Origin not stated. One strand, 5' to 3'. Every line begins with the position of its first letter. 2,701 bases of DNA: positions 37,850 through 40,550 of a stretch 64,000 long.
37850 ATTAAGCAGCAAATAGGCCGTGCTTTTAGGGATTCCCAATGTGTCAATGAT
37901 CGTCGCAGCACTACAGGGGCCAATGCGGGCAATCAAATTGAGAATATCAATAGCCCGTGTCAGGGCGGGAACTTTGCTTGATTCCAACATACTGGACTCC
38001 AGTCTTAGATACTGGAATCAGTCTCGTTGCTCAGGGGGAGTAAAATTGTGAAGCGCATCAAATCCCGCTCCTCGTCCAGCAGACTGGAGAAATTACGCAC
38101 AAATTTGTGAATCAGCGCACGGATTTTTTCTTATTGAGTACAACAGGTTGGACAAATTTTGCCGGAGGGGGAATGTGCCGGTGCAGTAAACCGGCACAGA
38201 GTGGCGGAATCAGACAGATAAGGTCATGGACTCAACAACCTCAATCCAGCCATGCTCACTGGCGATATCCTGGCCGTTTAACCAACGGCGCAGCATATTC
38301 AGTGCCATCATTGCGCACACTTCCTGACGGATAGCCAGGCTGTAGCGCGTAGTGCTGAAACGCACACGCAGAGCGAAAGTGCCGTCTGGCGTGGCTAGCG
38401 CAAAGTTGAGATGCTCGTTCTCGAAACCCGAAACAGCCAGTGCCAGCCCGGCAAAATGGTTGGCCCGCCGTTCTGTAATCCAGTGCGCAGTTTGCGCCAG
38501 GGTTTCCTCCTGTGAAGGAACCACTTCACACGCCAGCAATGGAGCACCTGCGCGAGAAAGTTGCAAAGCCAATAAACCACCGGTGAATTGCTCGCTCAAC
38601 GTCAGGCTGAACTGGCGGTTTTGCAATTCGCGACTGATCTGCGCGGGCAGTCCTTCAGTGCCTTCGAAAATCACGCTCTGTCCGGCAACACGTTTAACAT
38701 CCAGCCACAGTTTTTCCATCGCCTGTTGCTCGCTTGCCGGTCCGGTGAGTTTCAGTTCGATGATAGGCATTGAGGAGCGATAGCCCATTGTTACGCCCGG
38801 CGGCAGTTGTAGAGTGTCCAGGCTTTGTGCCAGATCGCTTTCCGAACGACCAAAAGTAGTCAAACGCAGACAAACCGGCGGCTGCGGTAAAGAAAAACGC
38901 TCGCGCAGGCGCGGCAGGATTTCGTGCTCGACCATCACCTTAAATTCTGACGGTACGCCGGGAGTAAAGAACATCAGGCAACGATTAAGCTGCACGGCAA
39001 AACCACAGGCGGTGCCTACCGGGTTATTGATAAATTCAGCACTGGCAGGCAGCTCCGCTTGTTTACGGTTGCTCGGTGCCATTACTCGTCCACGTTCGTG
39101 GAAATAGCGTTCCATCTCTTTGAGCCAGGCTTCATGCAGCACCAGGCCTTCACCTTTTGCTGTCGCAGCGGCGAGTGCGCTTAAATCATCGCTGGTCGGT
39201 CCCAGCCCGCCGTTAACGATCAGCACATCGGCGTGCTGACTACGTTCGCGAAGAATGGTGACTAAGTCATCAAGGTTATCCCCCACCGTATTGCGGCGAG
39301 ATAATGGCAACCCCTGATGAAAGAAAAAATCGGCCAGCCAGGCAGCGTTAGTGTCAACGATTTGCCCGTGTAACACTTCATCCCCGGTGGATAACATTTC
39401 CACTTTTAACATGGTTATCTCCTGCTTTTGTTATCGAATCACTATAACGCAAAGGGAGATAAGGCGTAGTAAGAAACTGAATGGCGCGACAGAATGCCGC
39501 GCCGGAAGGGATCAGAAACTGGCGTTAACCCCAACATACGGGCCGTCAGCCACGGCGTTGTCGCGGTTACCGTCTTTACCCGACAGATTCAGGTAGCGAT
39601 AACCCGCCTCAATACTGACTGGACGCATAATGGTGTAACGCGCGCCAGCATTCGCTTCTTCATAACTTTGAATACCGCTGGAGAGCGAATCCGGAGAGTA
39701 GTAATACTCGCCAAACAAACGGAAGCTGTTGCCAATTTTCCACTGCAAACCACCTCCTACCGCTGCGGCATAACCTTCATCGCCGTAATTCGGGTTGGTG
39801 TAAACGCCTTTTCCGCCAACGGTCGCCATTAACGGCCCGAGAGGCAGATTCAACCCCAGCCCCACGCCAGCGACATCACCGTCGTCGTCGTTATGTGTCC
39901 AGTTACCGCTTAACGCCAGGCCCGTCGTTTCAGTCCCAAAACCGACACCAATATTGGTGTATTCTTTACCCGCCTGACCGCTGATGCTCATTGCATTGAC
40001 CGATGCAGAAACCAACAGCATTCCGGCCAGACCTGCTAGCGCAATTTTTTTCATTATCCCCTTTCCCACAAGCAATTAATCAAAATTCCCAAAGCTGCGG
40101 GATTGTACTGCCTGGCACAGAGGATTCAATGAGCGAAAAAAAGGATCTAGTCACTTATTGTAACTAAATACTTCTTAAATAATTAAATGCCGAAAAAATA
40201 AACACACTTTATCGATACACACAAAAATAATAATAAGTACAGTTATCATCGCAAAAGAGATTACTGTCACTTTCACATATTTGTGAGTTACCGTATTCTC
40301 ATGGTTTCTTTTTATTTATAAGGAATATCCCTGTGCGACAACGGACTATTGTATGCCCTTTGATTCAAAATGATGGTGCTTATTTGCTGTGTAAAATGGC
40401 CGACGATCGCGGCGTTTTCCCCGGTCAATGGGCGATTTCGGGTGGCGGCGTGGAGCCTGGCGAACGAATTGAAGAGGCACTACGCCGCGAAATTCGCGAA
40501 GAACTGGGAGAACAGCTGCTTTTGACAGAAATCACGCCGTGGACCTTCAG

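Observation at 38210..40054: CinA-like protein YfaY followed by small outer-membrane barrel YfaZ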

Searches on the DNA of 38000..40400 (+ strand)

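Call 3: search_dna_similar(query=window:38000-40330:+, collection=ecoli_genomes, mode=near, max_rows=8)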
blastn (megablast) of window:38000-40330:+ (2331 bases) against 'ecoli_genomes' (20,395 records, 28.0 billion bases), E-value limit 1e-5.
Records with a match: 5420; places in all: 5422; records where one place covers at least 80% of the query: 5419.
Genomes with a match: 5420 of 5426; with a place that covers at least 80% of the query: 5419. Places per genome that has any: lowest 1, median 1, highest 2. On chromosomes: 5422 places; on plasmids: 0.
Best place of each record, by identity: >=99% 1633; 95-99% 3787.
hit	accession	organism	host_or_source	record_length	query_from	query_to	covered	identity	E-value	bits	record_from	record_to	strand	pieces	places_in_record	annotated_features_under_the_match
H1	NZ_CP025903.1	Escherichia coli strain 300709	Homo sapiens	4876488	1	2331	100%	100.0%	0e+0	4305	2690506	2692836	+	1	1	yfaY: nicotinamide mononucleotide deamidase-related protein YfaY | yfaZ: YfaZ family protein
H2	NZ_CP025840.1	Escherichia coli strain 214-4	Homo sapiens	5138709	1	2331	100%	100.0%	0e+0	4305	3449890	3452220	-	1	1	yfaY: nicotinamide mononucleotide deamidase-related protein YfaY | yfaZ: YfaZ family protein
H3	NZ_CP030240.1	Escherichia coli strain ER1709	-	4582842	1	2331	100%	100.0%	0e+0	4305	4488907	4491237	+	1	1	yfaY: nicotinamide mononucleotide deamidase-related protein YfaY | yfaZ: YfaZ family protein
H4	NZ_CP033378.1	Escherichia coli strain L73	goose anus swab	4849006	1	2331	100%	100.0%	0e+0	4305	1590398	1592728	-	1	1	yfaY: nicotinamide mononucleotide deamidase-related protein YfaY | yfaZ: YfaZ family protein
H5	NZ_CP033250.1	Escherichia coli strain ECCHD184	chicken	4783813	1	2331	100%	100.0%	0e+0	4305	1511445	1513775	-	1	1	yfaY: nicotinamide mononucleotide deamidase-related protein YfaY | yfaZ: YfaZ family protein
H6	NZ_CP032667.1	Escherichia coli str. K-12 substr. MG1655 strain K-12 ...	Laboratory strain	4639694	1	2331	100%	100.0%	0e+0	4305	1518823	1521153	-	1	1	yfaY: nicotinamide mononucleotide deamidase-related protein YfaY | yfaZ: YfaZ family protein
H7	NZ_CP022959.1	Escherichia coli ATCC 8739 strain ATCC 8739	stepwise adaptation to AgNO3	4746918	1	2331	100%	100.0%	0e+0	4305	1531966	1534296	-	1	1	yfaY: nicotinamide mononucleotide deamidase-related protein YfaY | yfaZ: YfaZ family protein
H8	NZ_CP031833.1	Escherichia coli strain 2452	Homo sapiens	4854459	1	2331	100%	100.0%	0e+0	4305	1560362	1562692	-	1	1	yfaY: nicotinamide mononucleotide deamidase-related protein YfaY | yfaZ: YfaZ family protein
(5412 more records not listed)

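Call 7: get_annotated_region(hit=H6, flank=6000)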
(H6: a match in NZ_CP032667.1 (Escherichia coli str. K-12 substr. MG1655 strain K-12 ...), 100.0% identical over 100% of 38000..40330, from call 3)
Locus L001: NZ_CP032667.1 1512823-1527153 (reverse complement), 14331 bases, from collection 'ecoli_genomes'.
description: Escherichia coli str. K-12 substr. MG1655 strain K-12 chromosome, complete genome
organism: Escherichia coli str. K-12 substr. MG1655 strain K-12 substr. MG1655 (NCBI taxid 511145)
replicon: chromosome; assembly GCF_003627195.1
host: -; source: Laboratory strain; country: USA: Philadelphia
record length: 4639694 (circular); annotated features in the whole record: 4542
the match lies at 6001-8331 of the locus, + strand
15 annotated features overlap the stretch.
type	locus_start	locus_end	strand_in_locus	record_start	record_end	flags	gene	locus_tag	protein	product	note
CDS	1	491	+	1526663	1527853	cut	glpC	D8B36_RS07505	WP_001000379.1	anaerobic glycerol-3-phosphate dehydrogenase subunit GlpC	-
CDS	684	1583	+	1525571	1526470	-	-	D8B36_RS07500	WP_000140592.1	ISNCY family transposase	-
CDS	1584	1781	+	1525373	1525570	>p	-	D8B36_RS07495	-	hypothetical protein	incomplete; partial in the middle of a contig; missing N-terminus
CDS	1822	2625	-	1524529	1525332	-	yfaU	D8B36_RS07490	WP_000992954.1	2-keto-3-deoxy-L-rhamnonate aldolase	-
CDS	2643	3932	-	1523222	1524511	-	yfaV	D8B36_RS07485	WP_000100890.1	MFS transporter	-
CDS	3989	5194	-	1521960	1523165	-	rhmD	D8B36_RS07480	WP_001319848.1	L-rhamnonate dehydratase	-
CDS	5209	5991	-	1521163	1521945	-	yfaX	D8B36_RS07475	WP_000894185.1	IclR family transcriptional regulator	-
CDS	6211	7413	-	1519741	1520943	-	yfaY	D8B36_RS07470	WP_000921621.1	nicotinamide mononucleotide deamidase-related protein YfaY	-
CDS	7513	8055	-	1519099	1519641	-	yfaZ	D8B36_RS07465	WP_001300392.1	YfaZ family protein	-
CDS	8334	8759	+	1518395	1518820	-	nudI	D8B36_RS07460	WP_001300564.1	nucleoside triphosphatase NudI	-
CDS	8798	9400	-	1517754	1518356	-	ais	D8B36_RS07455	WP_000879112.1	lipopolysaccharide core heptose(II)-phosphate phosphatase Ais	-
CDS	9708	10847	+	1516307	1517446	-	arnB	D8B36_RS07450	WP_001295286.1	UDP-4-amino-4-deoxy-L-arabinose aminotransferase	-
CDS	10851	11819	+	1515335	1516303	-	arnC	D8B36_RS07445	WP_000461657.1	undecaprenyl-phosphate 4-deoxy-4-formamido-L-arabinose transferase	-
CDS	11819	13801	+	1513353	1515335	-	arnA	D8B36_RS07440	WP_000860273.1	bifunctional UDP-4-amino-4-deoxy-L-arabinose formyltransferase/UDP-glucuronic acid oxidase ArnA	-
CDS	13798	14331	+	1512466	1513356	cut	arnD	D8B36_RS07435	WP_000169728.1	4-deoxy-4-formamido-L-arabinose-phosphoundecaprenol deformylase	-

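Call 51: search_rna_families(source=window, start=38000, end=40400, threshold=evalue, max_evalue=1)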
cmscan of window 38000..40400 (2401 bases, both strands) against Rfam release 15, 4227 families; matches with E-value up to 1: 0.
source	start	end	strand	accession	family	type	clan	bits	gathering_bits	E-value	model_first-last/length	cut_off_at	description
